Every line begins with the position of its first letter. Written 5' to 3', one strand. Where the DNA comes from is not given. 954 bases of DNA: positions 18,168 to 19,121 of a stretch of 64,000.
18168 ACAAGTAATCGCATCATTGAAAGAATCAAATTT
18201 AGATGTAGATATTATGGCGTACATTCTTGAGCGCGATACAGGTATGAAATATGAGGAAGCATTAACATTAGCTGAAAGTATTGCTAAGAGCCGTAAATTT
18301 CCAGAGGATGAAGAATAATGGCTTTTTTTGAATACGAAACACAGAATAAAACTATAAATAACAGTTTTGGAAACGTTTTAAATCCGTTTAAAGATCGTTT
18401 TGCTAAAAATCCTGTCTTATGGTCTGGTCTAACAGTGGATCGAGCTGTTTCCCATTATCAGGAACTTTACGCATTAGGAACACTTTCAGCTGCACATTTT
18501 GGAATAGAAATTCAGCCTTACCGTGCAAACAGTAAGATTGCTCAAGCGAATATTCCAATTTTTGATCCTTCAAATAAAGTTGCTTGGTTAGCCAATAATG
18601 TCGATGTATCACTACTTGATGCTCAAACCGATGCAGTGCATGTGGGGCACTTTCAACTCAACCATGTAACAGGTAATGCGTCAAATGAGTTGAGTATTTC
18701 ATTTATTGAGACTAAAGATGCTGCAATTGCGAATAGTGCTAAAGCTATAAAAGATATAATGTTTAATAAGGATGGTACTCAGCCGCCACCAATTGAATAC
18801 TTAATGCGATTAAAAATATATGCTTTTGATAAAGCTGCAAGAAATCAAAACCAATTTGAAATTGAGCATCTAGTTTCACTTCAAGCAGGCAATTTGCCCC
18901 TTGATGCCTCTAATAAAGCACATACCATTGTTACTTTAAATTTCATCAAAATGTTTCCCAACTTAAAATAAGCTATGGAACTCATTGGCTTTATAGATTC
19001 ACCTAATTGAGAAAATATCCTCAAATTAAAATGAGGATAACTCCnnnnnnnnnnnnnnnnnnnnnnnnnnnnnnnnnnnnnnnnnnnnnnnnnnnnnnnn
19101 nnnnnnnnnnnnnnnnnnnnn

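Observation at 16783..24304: Cargo cluster of unknown function between the tail-fibre and lysis genes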

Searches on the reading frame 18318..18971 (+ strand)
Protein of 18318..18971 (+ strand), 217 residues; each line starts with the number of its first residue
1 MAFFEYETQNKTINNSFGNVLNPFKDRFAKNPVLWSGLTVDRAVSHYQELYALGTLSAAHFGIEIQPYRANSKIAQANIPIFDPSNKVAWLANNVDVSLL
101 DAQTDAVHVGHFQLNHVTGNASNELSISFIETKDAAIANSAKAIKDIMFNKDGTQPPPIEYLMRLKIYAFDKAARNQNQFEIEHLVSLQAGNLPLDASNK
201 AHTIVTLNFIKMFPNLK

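Call 3: search_protein_families(library=pfam, proteins=[window:18318-18971:+], max_evalue=0.1)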
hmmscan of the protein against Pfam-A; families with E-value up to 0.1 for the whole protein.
window:18318-18971:+ (217 aa): 0 families

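Call 4: search_protein_families(library=phrogs, proteins=[window:18318-18971:+], max_evalue=0.01)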
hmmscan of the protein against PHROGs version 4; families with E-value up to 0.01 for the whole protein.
window:18318-18971:+ (217 aa): 3 families
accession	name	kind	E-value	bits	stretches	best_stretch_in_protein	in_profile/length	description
phrog_7274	-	unknown function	1.2e-109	366.3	1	1-217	12-227/227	-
phrog_24337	-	unknown function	1.3e-08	35.7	1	11-211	85-283/292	-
phrog_1842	-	tail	4.2e-08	34.2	1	88-177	60-149/204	tail tube protein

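Call 16: search_solved_structures(query=window:18318-18971:+, max_evalue=10)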
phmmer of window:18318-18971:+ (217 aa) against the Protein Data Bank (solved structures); distinct sequences matched with E-value up to 10: 6.
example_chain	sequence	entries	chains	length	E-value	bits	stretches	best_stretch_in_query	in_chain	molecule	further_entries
9ay5_A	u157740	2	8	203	0.1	15.7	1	103-173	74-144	Tub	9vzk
4i3z_B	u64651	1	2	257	0.82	12.8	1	119-197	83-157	Cyclin-A2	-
4ii5_B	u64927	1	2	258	0.83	12.8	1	119-197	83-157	Cyclin-A2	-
3qhr_B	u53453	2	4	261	0.85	12.7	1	119-197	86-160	Cyclin-A2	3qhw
9fra_F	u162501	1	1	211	0.95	12.6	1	76-150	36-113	Small ribosomal subunit protein uS5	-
9fhl_F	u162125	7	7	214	0.98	12.5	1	76-150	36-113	Small ribosomal subunit protein uS5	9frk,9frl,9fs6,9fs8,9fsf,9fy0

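Call 26: find_homologous_proteins(query=window:18318-18971:+, max_evalue=0.001)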
Query window:18318-18971:+ (217 aa): 22 proteins with E <= 0.001 among 110 candidates.
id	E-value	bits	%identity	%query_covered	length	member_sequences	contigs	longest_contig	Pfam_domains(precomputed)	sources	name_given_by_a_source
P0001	2.2e-136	470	98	100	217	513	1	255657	-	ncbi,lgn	ncbi:hypothetical protein ACMFRB_000344 [Acinetobacter baumannii]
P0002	1.9e-123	428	88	100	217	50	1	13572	-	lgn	-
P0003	2.4e-99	349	96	77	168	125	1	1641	-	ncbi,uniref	ncbi:hypothetical protein ACK136_19880, partial [Acinetobacter baumannii]|uniref:hypothetical protei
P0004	5.9e-83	296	86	74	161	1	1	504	-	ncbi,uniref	ncbi:hypothetical protein, partial [Acinetobacter baumannii]|uniref:hypothetical protein n=1 Tax=Aci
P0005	2.5e-67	245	62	82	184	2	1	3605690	-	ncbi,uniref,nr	ncbi:hypothetical protein [Acinetobacter chinensis]|uniref:hypothetical protein n=1 Tax=Acinetobacte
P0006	1.8e-59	219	45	92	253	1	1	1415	-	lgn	-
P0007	5.9e-59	217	54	84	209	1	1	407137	-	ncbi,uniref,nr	ncbi:hypothetical protein [Acinetobacter sp. NIPH 2699]|uniref:hypothetical protein n=1 Tax=Acinetob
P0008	2.1e-55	206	54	88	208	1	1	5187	-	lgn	-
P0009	8.0e-55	204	45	91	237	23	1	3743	-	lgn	-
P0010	1.1e-53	200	46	85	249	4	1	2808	-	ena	-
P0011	1.6e-52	196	46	87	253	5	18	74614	-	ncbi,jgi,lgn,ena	jgi:hypothetical protein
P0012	1.2e-51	194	50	83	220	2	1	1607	-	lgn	-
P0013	4.2e-51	192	51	87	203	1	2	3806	-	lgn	-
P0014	3.6e-50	189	43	88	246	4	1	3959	-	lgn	-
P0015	6.0e-50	188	44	87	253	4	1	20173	-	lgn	-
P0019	6.0e-45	172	38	84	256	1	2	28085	-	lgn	-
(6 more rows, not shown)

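Call 29: search_protein_families(library=padloc, proteins=[window:18318-18971:+], max_evalue=0.01)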
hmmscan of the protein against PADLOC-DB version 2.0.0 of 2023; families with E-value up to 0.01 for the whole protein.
window:18318-18971:+ (217 aa): 0 families

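Call 30: search_protein_families(library=ncbifam, proteins=[window:18318-18971:+], max_evalue=0.01)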
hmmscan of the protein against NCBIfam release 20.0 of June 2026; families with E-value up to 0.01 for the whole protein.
window:18318-18971:+ (217 aa): 0 families

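Call 42: predict_structure(alignment_id=A1)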
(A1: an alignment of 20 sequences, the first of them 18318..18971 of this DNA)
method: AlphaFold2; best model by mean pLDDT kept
length: 217 residues; sequences in the alignment: 20
mean_pLDDT: 72.6   pTM: 0.60
mean pLDDT of the five models: 72.6, 68.7, 66.5, 64.2, 62.6
residues with pLDDT >= 90: 52; 70-90: 75; 50-70: 69; < 50: 21
segments of 3 or more residues with pLDDT < 50: 1-19
pLDDT, mean of each block of 10 residues (from residue 1): 30 41 55 63 68 57 89 92 73 75 61 59 82 87 93 90 89 74 90 77 86 67
secondary structure, 60 per line:
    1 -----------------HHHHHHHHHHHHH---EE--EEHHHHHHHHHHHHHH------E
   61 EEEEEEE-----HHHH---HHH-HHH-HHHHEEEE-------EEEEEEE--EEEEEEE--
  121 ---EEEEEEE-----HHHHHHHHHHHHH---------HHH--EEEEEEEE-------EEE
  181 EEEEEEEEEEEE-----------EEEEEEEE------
elements in order: H18-30 H40-53 E60-67 H73-76 H88-91 E92-95 E103-109 E112-118 E124-130 H136-148 E163-170 E178-192 E204-211

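Call 45: fold_search(model_id=the predicted structure, library=pdb)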
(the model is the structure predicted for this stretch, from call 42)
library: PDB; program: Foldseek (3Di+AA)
matches with E <= 10: 689; with E <= 0.001: 19
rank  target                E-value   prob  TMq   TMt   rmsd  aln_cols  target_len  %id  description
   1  9ay5_A                2.0e-08  1.00  0.54  0.64   5.5       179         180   15  Tail-Baseplate of P1 bacteriophage (released 2025-09-10)
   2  9vzk_L                2.5e-07  1.00  0.54  0.67   5.4       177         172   15  Cryo-EM structure of bacteriophage P1 baseplate in C3 (released 2025-10-22)
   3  9ev2_T1               1.5e-06  1.00  0.55  0.72   4.4       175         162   10  Tail tube and extended tail sheath tube of Klebsiella phage KP1 variant vB_Kpn_Lilla1 (released 2025-04-09)
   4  5iv5_BG               1.5e-06  1.00  0.57  0.63   4.9       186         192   10  Cryo-electron microscopy structure of the hexagonal pre-attachment T4 baseplate-tail tube complex (released 2016-05-18)
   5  9f4b_BQ               2.2e-06  1.00  0.52  0.52   5.7       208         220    8  Pre-assembled baseplate cup of Klebsiella phage KP1 variant vB_Kpn_Lilla1 (released 2025-05-14)
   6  5iv5_BB               7.3e-06  1.00  0.54  0.69   4.4       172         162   13  Cryo-electron microscopy structure of the hexagonal pre-attachment T4 baseplate-tail tube complex (released 2016-05-18)
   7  9mkb_q3               1.2e-05  1.00  0.53  0.56   6.7       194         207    8  Structure of the bacteriophage T4 portal-neck-tail complex (released 2025-12-24)
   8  5w5f_A                2.0e-05  1.00  0.54  0.69   4.6       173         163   14  Cryo-EM structure of the T4 tail tube (released 2017-08-16)
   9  9ay2_A                2.7e-05  1.00  0.46  0.57   6.3       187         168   10  Inner tail tube of P1 bacteriophage (released 2025-09-10)
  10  9mkb_q5               4.2e-05  1.00  0.56  0.57   5.0       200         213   10  Structure of the bacteriophage T4 portal-neck-tail complex (released 2025-12-24)
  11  9mkb_AC               6.0e-05  1.00  0.42  0.51   4.9       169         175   10  Structure of the bacteriophage T4 portal-neck-tail complex (released 2025-12-24)
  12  9xps_z                7.6e-05  1.00  0.37  0.30   8.6       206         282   12  The neck structure of the Phage Phikz (released 2026-02-11)
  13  8jan_a                8.1e-05  1.00  0.43  0.53   6.3       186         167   11  In situ structures of the ultra-long extended tail of Myoviridae phage P1 (released 2023-06-21)
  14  9f4a_BQ               9.6e-05  1.00  0.46  0.34   3.8       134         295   10  Interface between baseplate cup and extended tail tube/sheath of Klebsiella phage KP1 variant vB_Kpn_Lilla1 (released 2025-05-14)
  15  9xpf_G                1.8e-04  1.00  0.39  0.31   7.8       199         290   12  The structure of sheath and tube proteins of phage Phikz (released 2026-02-11)
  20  8jan_g                1.7e-03  1.00  0.41  0.54   5.2       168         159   14  In situ structures of the ultra-long extended tail of Myoviridae phage P1 (released 2023-06-21)
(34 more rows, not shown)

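Call 46: fold_search(model_id=the predicted structure, library=viral)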
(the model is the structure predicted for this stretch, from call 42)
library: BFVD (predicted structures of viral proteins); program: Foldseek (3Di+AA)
matches with E <= 10: 1207; with E <= 0.001: 128
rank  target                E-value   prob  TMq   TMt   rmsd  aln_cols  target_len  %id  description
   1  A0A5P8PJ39            8.8e-09  1.00  0.58  0.62   5.2       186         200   14  Tail tube protein [Stenotrophomonas phage Mendera]
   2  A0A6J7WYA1            9.3e-09  1.00  0.58  0.55   4.4       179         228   16  Tail tube protein [uncultured Caudovirales phage]
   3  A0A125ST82            1.2e-08  1.00  0.60  0.42   5.2       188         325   13  (no name in the UniProt tables at hand)
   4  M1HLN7                3.2e-08  1.00  0.57  0.42  10.7       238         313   12  (no name in the UniProt tables at hand)
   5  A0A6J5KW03            3.8e-08  1.00  0.58  0.58   3.8       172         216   12  Tail tube protein [uncultured Caudovirales phage]
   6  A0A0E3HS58            4.2e-08  1.00  0.53  0.38  14.7       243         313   14  Uncharacterized protein [Synechococcus phage ACG-2014d]
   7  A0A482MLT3            6.8e-08  1.00  0.52  0.66   5.3       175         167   10  Tail tube protein [Burkholderia phage BcepSauron]
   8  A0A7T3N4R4            9.1e-08  1.00  0.60  0.73   4.4       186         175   14  Putative tail tube protein [Campylobacter phage F358]
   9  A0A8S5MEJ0            9.1e-08  1.00  0.53  0.66   6.3       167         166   11  Baseplate wedge protein [Siphoviridae sp. ctYh54]
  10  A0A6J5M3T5            1.0e-07  1.00  0.53  0.49   6.9       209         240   11  Tail tube protein [uncultured Caudovirales phage]
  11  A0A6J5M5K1            1.1e-07  1.00  0.56  0.50   5.1       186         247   17  Tail tube protein [uncultured Caudovirales phage]
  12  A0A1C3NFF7            1.4e-07  1.00  0.55  0.74   3.2       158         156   16  (no name in the UniProt tables at hand)
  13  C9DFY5                1.4e-07  1.00  0.58  0.42   4.4       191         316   14  Gp19 tail tube monomer [Delftia phage PhiW-14]
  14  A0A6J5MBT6            1.4e-07  1.00  0.58  0.51   4.6       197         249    9  Bacteriophage T4, Gp19, tail tube [uncultured Caudovirales phage]
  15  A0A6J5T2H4            1.5e-07  1.00  0.57  0.54   4.7       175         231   13  Tail tube protein [uncultured Caudovirales phage]
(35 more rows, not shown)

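Call 48: find_encoding_contigs(protein=P0011, flank=8000, max_places=2)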
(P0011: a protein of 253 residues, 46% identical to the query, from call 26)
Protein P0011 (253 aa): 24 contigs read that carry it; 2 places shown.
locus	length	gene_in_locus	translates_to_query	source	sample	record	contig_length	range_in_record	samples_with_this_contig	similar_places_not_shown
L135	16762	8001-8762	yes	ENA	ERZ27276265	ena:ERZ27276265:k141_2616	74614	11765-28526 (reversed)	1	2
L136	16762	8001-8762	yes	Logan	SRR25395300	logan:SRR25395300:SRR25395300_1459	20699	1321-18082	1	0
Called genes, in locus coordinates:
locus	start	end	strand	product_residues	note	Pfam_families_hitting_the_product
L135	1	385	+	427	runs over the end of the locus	-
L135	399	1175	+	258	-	-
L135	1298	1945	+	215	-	-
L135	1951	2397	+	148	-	-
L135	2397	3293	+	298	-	-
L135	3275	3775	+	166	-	-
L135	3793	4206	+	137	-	-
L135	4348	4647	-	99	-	PF13744:HTH_37, PF13560:HTH_31 (weak), PF01381:HTH_3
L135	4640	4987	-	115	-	PF05973:Gp49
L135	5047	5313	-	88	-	PF03869:Arc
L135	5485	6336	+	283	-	PF10543:ORF6N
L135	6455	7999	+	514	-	-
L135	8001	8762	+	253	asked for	-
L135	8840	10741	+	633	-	PF18788:DarA_N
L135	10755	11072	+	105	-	-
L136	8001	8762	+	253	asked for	-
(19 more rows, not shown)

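Call 49: find_encoding_contigs(protein=P0019, flank=8000, max_places=2)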
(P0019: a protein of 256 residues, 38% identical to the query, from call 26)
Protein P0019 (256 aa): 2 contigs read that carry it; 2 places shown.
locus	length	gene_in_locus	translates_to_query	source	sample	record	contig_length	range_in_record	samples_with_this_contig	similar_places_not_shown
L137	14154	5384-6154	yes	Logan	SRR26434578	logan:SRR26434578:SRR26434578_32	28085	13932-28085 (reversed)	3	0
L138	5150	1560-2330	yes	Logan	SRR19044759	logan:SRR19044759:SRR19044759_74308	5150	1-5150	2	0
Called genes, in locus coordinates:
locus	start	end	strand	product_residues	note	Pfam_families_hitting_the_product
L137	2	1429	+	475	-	?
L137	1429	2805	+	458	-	-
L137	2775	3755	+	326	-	-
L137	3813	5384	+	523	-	-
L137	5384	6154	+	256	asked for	-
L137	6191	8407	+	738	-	PF18788:DarA_N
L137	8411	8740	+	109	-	-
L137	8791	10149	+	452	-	PF18763:ddrB-ParB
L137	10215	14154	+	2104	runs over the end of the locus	PF18823:InPase, PF18796:LPD1, PF00270:DEAD (faint), PF04851:ResIII, PF00271:Helicase_C (weak)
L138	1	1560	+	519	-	?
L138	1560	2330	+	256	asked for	-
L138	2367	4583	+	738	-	PF18788:DarA_N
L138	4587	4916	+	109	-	-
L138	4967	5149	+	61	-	?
